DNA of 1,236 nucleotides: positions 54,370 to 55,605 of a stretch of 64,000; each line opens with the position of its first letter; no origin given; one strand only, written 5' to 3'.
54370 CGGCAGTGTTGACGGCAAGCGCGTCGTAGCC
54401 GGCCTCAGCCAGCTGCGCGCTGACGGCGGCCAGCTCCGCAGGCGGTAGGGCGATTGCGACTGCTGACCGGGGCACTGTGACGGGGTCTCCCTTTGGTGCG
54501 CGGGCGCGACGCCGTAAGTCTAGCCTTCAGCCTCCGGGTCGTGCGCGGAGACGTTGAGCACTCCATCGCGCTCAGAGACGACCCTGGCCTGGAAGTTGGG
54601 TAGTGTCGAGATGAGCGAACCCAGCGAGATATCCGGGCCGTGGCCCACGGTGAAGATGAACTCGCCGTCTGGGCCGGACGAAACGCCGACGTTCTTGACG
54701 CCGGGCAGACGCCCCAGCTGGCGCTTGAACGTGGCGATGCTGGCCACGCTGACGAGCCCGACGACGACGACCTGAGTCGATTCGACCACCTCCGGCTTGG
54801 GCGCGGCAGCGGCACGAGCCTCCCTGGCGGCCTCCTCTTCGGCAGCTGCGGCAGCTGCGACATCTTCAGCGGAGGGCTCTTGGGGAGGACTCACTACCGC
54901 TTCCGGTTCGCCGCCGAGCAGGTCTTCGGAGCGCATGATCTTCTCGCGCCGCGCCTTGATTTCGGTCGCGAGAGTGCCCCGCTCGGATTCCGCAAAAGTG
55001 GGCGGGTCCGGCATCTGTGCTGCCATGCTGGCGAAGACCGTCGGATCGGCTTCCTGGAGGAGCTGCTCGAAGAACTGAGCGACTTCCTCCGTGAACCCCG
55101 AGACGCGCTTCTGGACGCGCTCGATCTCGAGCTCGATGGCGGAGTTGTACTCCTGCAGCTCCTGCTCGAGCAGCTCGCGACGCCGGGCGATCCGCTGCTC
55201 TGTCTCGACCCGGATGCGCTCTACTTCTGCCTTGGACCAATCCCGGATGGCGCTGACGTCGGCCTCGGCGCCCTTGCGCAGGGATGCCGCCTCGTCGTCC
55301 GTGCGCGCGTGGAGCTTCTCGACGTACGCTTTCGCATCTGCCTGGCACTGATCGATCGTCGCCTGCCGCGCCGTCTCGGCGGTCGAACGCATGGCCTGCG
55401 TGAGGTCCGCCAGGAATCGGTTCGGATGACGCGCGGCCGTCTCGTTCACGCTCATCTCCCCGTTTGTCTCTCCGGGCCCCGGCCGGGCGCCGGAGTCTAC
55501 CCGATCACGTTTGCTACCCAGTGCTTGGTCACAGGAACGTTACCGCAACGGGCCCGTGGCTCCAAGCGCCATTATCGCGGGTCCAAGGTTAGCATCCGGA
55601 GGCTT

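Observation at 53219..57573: Orphan ParA/MinD-like ATPase with pseudo-receiver domain plus two tandem coiled-coil paralogs: a candidate intracellular positioning system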

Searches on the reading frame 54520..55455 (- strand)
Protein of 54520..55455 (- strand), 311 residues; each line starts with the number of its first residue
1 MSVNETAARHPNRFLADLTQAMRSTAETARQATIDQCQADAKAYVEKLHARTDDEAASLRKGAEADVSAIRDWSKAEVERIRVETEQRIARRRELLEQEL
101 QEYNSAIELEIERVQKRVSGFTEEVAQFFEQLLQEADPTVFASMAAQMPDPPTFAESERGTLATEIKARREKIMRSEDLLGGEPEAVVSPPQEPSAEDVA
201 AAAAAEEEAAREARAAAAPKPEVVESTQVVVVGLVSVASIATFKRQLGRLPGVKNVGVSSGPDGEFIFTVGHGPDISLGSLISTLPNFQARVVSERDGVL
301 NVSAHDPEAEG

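Call 3: search_protein_families(library=pfam, proteins=[window:54520-55455:-], max_evalue=0.1)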
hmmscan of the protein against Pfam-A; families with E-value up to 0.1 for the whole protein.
window:54520-55455:- (311 aa): 7 families
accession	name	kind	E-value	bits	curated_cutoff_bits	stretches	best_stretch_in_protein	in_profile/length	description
PF01442.23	Apolipoprotein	-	0.00013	22.2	90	1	18-135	60-180/190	Apolipoprotein A1/A4/E domain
PF03937.21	Sdh5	-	0.0068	16.7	27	1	115-157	24-66/76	Flavinator of succinate dehydrogenase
PF10150.14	RNase_E_G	-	0.013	15.4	25.5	1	22-110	47-137/270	Ribonuclease E/G family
PF18709.6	DLP_helical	-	0.013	15.2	25.5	1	63-141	61-138/340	Dynamin-like helical domain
PF05597.16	Phasin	-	0.038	14.5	28.8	0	90-136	49-95/126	Poly(hydroxyalcanoate) granule associated protein (phasin)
PF13166.12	AAA_13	-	0.061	12.4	36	1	2-116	373-484/713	AAA domain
PF07352.17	Phage_Mu_Gam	-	0.076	13.4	28.3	0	84-135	13-64/149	Bacteriophage Mu Gam like protein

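Call 4: search_protein_families(library=ncbifam, proteins=[window:54520-55455:-], max_evalue=0.1)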
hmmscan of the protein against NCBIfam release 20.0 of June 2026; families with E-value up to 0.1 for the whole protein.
window:54520-55455:- (311 aa): 3 families
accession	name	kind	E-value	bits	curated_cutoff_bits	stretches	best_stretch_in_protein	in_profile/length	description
NF041922.1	DLP_LeoA_gen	subfamily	0.0041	16.2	325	1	63-144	265-345/532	LeoA/HP0731 family dynamin-like GTPase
NF040966.1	MamQ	equivalog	0.025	14.1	250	1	83-131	143-189/221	magnetosome protein MamQ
NF005198.1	PRK06669.1-3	equivalog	0.089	12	200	0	20-131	66-171/299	flagellar assembly protein FliH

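Call 7: find_homologous_proteins(query=window:54520-55455:-)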
Query window:54520-55455:- (311 aa): 1882 proteins with E <= 0.001 among 8000 candidates; the best 120 are listed.
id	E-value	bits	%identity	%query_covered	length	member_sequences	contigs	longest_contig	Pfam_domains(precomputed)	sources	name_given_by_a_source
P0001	1.3e-187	640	100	99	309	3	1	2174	-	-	-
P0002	2.5e-176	603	94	100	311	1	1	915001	-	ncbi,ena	-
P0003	3.9e-165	566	87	100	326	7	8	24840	-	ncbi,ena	-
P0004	6.1e-165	566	88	100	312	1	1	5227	-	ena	-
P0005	9.2e-165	565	90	100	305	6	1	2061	-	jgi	jgi:hypothetical protein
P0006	1.1e-164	565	89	100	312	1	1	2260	-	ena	-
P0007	1.4e-164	565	89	100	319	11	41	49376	-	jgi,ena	jgi:hypothetical protein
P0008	4.4e-164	563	88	100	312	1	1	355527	-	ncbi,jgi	ncbi:MAG: hypothetical protein ABSD62_03575 [Candidatus Limnocylindrales bacterium]|jgi:hypothetical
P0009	6.1e-164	562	89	100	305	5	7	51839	-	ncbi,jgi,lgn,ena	jgi:hypothetical protein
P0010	7.7e-163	559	88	99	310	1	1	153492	-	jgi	-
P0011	1.2e-162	558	88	99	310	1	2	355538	-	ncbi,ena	-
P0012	1.4e-160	551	86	100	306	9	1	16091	-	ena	-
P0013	4.6e-158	543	87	100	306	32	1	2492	-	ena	-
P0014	1.9e-157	541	85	100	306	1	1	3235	-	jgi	jgi:hypothetical protein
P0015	1.3e-156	538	85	100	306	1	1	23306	-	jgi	jgi:hypothetical protein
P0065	1.6e-140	486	77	99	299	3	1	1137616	-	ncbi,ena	-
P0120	1.0e-135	470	72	99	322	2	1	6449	-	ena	-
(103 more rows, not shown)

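Call 10: find_encoding_contigs(protein=P0065, flank=10000, max_places=3)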
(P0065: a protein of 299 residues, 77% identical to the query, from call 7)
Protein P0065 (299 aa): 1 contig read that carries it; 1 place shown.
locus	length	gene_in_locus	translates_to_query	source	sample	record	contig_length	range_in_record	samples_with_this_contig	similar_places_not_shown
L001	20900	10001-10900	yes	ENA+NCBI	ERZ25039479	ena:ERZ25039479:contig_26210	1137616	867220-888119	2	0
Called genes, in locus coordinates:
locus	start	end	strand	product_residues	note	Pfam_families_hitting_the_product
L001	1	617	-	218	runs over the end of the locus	-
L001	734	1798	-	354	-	-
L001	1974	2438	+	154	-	PF00027:cNMP_binding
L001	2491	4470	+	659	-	PF13746:Fer4_18 (faint), PF12797:Fer4_2 (faint), PF17179:Fer4_22, PF00175:NAD_binding_1, PF10418:DHODB_Fe-S_bind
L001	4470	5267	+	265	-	PF01058:Oxidored_q6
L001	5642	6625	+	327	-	PF00056:Ldh_1_N, PF02866:Ldh_1_C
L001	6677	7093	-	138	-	-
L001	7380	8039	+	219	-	-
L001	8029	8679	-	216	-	PF08281:Sigma70_r4_2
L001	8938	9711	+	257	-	PF02511:Thy1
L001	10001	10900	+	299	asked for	-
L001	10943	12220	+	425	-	PF09140:MipZ (weak), PF10609:ParA, PF13614:AAA_31, PF01656:CbiA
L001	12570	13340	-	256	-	PF00924:MS_channel_2nd, PF21082:MS_channel_3rd (weak)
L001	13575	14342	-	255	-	PF25213:HVO_A0261_N (weak), PF01047:MarR (weak), PF09339:HTH_IclR, PF12802:MarR_2, PF13545:HTH_Crp_2 (faint), PF01325:Fe_dep_repress (weak), PF01614:IclR_C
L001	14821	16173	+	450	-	PF00266:Aminotran_5, PF01041:DegT_DnrJ_EryC1 (faint), PF01053:Cys_Met_Meta_PP (weak)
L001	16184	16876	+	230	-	PF12796:Ank_2, PF13637:Ank_4 (weak), PF00023:Ank, PF13606:Ank_3 (weak), PF13637:Ank_4 (weak), PF13857:Ank_5 (weak), PF12796:Ank_2 (weak), PF00023:Ank (weak), +2 more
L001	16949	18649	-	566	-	PF05960:DUF885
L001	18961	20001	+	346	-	PF01548:DEDD_Tnp_IS110, PF02371:Transposase_20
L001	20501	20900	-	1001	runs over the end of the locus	-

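Call 11: find_encoding_contigs(protein=P0120, flank=10000, max_places=3)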
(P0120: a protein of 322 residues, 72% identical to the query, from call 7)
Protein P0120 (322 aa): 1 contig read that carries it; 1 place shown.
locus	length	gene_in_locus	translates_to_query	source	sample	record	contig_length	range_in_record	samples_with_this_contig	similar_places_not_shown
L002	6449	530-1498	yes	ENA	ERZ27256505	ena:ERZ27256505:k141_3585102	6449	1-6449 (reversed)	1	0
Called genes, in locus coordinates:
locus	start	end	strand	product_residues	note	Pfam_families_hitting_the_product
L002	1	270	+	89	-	?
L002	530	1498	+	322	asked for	-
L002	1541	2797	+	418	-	PF00142:Fer4_NifH (faint), PF01656:CbiA, PF06564:CBP_BcsQ (weak), PF09140:MipZ, PF10609:ParA, PF13614:AAA_31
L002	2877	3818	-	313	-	PF00924:MS_channel_2nd, PF21082:MS_channel_3rd (weak)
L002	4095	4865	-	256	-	PF25213:HVO_A0261_N (weak), PF01047:MarR (weak), PF09339:HTH_IclR, PF12802:MarR_2, PF13545:HTH_Crp_2 (faint), PF01325:Fe_dep_repress (weak), PF01614:IclR_C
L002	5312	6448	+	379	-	?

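Call 14: search_protein_representatives(protein=window:54520-55455:-)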
Query: 311 residues. Proteins with E-value up to 0.001 (for the whole library): 1069; up to 1e-10: 774; up to 1e-30: 273. The best 150 are listed.
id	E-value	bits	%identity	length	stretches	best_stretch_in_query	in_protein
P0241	3.6e-134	463.1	78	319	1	3-311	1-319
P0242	2.3e-88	312.9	70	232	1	78-311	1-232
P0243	2.0e-73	263.9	72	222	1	2-185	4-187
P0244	5.6e-71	255.9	69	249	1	3-197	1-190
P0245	1.6e-69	251.1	53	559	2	8-207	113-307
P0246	4.1e-68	246.5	50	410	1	6-311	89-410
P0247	2.9e-67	243.7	51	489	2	7-207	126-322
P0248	3.7e-67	243.4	49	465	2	6-228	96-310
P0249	4.5e-67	243.1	50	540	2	6-165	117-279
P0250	1.3e-66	241.6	50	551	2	7-155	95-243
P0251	2.5e-66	240.6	49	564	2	10-234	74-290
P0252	2.8e-66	240.5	48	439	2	3-210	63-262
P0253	3.8e-66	240.1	51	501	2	6-159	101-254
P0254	4.5e-65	236.6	50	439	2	8-215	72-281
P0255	4.7e-64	233.2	48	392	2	7-214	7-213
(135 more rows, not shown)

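Call 17: find_related_loci(query=A1, collection=genome_contigs, flank=8000)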
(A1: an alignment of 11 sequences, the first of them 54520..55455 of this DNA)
Query A1 (311 aa) in genome_contigs; peptide patterns used: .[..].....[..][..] (x = any residue, [..] = any of these).
257 stretches matched a pattern; 235 encode a relative of the query (tblastn E <= 1e-3); the best 80 are kept; 80 distinct loci.
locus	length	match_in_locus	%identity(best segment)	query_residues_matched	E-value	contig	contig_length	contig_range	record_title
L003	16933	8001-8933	94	1-311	3e-171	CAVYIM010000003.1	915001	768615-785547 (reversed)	MAG: uncultured Chloroflexia bacterium isolate MFD01476.bin.2.191 genome assembly, contig: contig_21535, whole genome sh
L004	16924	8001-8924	87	1-311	2e-166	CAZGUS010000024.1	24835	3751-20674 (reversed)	MAG TPA_asm: uncultured Anaerolineaceae bacterium isolate binchicken_co50_320 genome assembly, contig: NODE_2142_length_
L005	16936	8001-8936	88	1-311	6e-163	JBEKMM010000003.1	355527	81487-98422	MAG: Candidatus Limnocylindrales bacterium isolate SPRUCE 394 SPRUCE_394_3, whole genome shotgun sequence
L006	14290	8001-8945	89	1-311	3e-161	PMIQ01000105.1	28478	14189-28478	MAG: Chloroflexi bacterium isolate fen_1050 73.20120600_E3D.25_contig_2263, whole genome shotgun sequence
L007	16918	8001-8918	87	1-311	2e-160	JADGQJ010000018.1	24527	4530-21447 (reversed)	MAG: Chloroflexota bacterium isolate Chersky.2_5 contig-100_183, whole genome shotgun sequence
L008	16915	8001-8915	89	1-311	2e-160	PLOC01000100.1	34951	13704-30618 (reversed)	MAG: Chloroflexi bacterium isolate fen_1069 73.20120800_E1D.31_contig_10611, whole genome shotgun sequence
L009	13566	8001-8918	86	1-311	3e-158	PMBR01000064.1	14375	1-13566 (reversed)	MAG: Chloroflexi bacterium isolate fen_1066 73.20120700_E3M.37_contig_152, whole genome shotgun sequence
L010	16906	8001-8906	81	1-311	1e-151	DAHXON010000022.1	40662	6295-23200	MAG TPA_asm: Chloroflexi bacterium isolate clean318 NODE_22_length_40662_cov_3.748281, whole genome shotgun sequence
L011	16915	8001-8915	81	1-311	3e-144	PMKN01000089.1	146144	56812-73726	MAG: Chloroflexi bacterium isolate fen_1044 73.20120600_E2D.100_contig_4997, whole genome shotgun sequence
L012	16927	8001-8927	77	1-311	2e-143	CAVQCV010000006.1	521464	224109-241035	MAG: uncultured Chloroflexia bacterium isolate MFD02416.bin.1.274 genome assembly, contig: contig_6189, whole genome sho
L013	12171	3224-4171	77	1-311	2e-143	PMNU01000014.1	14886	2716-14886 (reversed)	MAG: Chloroflexi bacterium isolate fen_1019 73.20110600_E2D.3_contig_9921, whole genome shotgun sequence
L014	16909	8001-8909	78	1-311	1e-141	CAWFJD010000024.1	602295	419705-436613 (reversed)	MAG: uncultured Chloroflexia bacterium isolate MFD01872.bin.2.254 genome assembly, contig: contig_97208, whole genome sh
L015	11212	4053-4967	75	1-311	8e-134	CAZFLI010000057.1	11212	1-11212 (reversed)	MAG TPA_asm: uncultured Anaerolineaceae bacterium isolate binchicken_co129_314 genome assembly, contig: NODE_18356_lengt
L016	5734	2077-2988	74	1-311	2e-134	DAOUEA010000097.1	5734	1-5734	MAG TPA_asm: Chloroflexota bacterium isolate N3_141 k131_2483346, whole genome shotgun sequence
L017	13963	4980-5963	68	2-311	1e-128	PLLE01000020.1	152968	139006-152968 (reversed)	MAG: Chloroflexi bacterium isolate fen_1079 73.20120800_E3X.6_contig_741, whole genome shotgun sequence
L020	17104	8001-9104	40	11-308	6e-68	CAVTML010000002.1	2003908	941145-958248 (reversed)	MAG: uncultured Chloroflexia bacterium isolate MFD06435.bin.2.140 genome assembly, contig: contig_19171, whole genome sh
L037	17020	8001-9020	41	9-308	3e-50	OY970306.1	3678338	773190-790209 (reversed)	MAG: uncultured Chloroflexia bacterium isolate MFD02134.bin.c.1 genome assembly, chromosome: 1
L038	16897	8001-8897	39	9-309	1e-48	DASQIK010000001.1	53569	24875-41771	MAG TPA_asm: Candidatus Dormiibacterota bacterium isolate SMAG_U11857 k141_113180, whole genome shotgun sequence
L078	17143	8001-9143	51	9-310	1e-44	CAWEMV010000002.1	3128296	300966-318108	MAG: uncultured Chloroflexia bacterium isolate MFD02360.bin.2.141 genome assembly, contig: contig_446, whole genome shot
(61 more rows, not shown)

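Call 20: find_homologous_proteins(query=A1)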
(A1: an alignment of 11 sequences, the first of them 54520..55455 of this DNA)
Query A1 (11 sequences) (311 aa, profile of the alignment): 2007 proteins with E <= 0.001 among 8000 candidates; the best 120 are listed.
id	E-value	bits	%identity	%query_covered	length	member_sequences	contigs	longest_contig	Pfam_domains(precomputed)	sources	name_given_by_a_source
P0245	2.2e-154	533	52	48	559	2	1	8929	-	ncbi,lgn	-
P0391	4.2e-149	516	48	47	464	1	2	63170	-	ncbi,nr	ncbi:MAG: hypothetical protein H0U52_01845 [Chloroflexi bacterium]|nr:hypothetical protein [Chlorofl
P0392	5.9e-148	512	53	48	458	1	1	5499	-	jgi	jgi:hypothetical protein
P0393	3.9e-147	509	52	48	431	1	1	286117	-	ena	-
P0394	9.4e-147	508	54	48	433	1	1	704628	-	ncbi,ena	-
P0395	1.0e-146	508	62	31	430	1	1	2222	-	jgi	-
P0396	1.6e-146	507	53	47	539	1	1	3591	-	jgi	-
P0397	1.8e-146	507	53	47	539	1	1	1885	-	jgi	-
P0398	4.1e-146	506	52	47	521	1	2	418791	-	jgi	jgi:hypothetical protein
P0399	4.4e-146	506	46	59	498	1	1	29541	PF01442.24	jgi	jgi:hypothetical protein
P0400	4.7e-146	506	52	47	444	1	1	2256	PF01442.24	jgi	jgi:hypothetical protein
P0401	8.5e-146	505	54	47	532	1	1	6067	-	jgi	jgi:hypothetical protein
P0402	9.8e-146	505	52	47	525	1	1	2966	-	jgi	jgi:hypothetical protein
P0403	3.7e-145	503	52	47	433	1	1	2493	PF01442.24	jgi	jgi:hypothetical protein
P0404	3.7e-145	503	52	46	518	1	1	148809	-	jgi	jgi:hypothetical protein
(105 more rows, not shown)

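Call 23: search_solved_structures(query=A2, max_evalue=10, show_alignments=2)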
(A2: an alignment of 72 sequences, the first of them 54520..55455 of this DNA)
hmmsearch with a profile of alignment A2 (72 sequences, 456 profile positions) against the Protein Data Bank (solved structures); distinct sequences matched with E-value up to 10: 4.
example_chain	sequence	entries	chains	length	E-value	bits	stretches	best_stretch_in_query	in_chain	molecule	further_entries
6h9l_A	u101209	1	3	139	0.05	16.2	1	120-188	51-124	Uncharacterized protein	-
7evp_C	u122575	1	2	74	0.52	12.8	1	146-198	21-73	Sliding clamp inhibitor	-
8f4x_0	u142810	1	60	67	0.62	12.6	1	203-228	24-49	RC_I_1-H11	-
9fqr_Om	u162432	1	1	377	1.4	11.4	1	163-205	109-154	Cilia- and flagella-associated protein 263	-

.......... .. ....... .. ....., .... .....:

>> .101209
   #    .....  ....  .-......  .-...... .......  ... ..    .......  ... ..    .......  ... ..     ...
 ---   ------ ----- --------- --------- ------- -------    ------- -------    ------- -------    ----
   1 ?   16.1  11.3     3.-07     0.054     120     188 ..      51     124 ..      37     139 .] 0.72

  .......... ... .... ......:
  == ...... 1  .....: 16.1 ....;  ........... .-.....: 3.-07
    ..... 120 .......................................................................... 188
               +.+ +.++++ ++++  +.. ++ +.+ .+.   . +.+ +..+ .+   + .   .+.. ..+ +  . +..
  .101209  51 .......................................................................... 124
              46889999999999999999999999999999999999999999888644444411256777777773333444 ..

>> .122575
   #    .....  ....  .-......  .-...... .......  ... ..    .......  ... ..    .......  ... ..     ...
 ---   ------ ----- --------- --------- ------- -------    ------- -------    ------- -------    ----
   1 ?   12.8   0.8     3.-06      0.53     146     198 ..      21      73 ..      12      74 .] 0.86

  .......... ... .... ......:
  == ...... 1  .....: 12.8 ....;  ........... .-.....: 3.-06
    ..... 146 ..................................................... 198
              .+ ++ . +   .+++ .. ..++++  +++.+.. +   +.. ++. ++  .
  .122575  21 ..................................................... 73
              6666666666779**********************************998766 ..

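Call 26: search_protein_families(library=pfam, proteins=[L078:3623-5614:-, L078:4714-6459:+, L078:6524-7561:-, L078:6932-7582:+, L078:10438-11151:-, L078:11093-13075:-, L078:10898-13627:+, L078:5263-6261:-, L078:9155-10384:+], max_evalue=0.001)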
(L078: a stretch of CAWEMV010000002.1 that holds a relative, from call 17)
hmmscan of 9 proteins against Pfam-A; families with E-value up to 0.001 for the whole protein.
L078:3623-5614:- (663 aa): 1 family
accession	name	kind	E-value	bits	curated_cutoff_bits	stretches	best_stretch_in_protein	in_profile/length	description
PF06224.18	AlkZ-like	-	2.2e-70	238.3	25.9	1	332-648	1-329/329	DNA glycosylase AlkZ-like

L078:4714-6459:+ (581 aa): 0 families

L078:6524-7561:- (345 aa): 3 families
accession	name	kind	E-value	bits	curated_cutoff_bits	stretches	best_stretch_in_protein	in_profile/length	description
PF06463.18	Mob_synth_C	-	4.2e-36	124.2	37.4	1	199-325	2-127/128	Molybdenum Cofactor Synthesis C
PF04055.27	Radical_SAM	-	1.8e-33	116.5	29.5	1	22-192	1-165/166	Radical SAM superfamily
PF13353.11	Fer4_12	-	0.001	19.8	22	0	27-102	14-82/137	4Fe-4S single cluster domain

L078:6932-7582:+ (216 aa): 0 families

L078:10438-11151:- (237 aa): 1 family
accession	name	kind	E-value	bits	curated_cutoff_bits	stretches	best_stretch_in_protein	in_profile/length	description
PF20660.2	DUF6812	-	8.9e-07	29.2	27.1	0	152-204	1-52/53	Family of unknown function (DUF6812)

L078:11093-13075:- (660 aa): 3 families
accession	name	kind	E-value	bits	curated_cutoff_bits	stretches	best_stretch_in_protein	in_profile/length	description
PF00501.34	AMP-binding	-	1.6e-90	304.1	29.9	1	100-490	7-384/384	AMP-binding enzyme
PF13193.12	AMP-binding_C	-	2e-26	93.2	24.5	1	543-621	1-76/76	AMP-binding enzyme C-terminal domain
PF16177.11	ACAS_N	-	2.2e-21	75.8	27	1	40-92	3-55/55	Acetyl-coenzyme A synthetase N-terminus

L078:10898-13627:+ (909 aa): 0 families

L078:5263-6261:- (332 aa): 1 family
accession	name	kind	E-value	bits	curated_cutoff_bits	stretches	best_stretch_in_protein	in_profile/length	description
PF01048.26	PNP_UDP_1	-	1.7e-49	168.7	25.1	1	81-326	2-232/233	Phosphorylase superfamily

L078:9155-10384:+ (409 aa): 6 families
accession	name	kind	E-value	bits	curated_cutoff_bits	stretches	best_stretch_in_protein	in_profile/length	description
PF13614.12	AAA_31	-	8e-19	68.7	27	1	148-310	2-166/177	AAA domain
PF01656.29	CbiA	-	9.7e-12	45.4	25.4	1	150-193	1-43/125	CobQ/CobB/MinD/ParA nucleotide binding domain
PF10609.15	ParA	-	1.5e-09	38.1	27.1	1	148-202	4-57/246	NUBPL iron-transfer P-loop NTPase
PF00142.24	Fer4_NifH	-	8.5e-06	25.9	25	0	150-191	3-42/271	4Fe-4S iron sulfur cluster binding proteins, NifH/frxC family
PF21695.3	GlnR_1st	-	0.00029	21.2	27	0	39-93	33-87/111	Transcription regulator GlnR, N-terminal domain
PF02374.21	ArsA_ATPase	-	0.00071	19.3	24.3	0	152-186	5-38/305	Anion-transporting ATPase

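Call 30: predict_structure(alignment_id=A2)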
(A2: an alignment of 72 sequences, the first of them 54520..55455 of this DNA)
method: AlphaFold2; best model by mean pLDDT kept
length: 311 residues; sequences in the alignment: 72
mean_pLDDT: 82.8   pTM: 0.42
mean pLDDT of the five models: 82.8, 81.3, 80.8, 79.9, 77.3
residues with pLDDT >= 90: 187; 70-90: 62; 50-70: 16; < 50: 46
segments of 3 or more residues with pLDDT < 50: 1-7, 182-202, 204-220
pLDDT, mean of each block of 10 residues (from residue 1): 46 85 95 97 97 97 98 97 95 91 89 94 96 94 94 81 76 69 41 39 48 43 83 89 94 94 92 91 90 91 85 49
secondary structure, 60 per line:
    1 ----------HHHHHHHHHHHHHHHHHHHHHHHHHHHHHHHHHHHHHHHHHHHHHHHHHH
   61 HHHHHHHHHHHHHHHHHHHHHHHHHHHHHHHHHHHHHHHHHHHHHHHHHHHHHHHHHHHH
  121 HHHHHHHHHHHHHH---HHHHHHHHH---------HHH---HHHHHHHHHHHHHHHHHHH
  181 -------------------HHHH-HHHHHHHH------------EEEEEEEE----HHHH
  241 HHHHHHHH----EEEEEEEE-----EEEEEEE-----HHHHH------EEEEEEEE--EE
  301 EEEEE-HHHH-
elements in order: H11-134 H138-146 H162-180 H200-203 H205-212 E225-232 H237-248 E253-260 E266-272 H278-282 E289-296 E299-305 H307-310
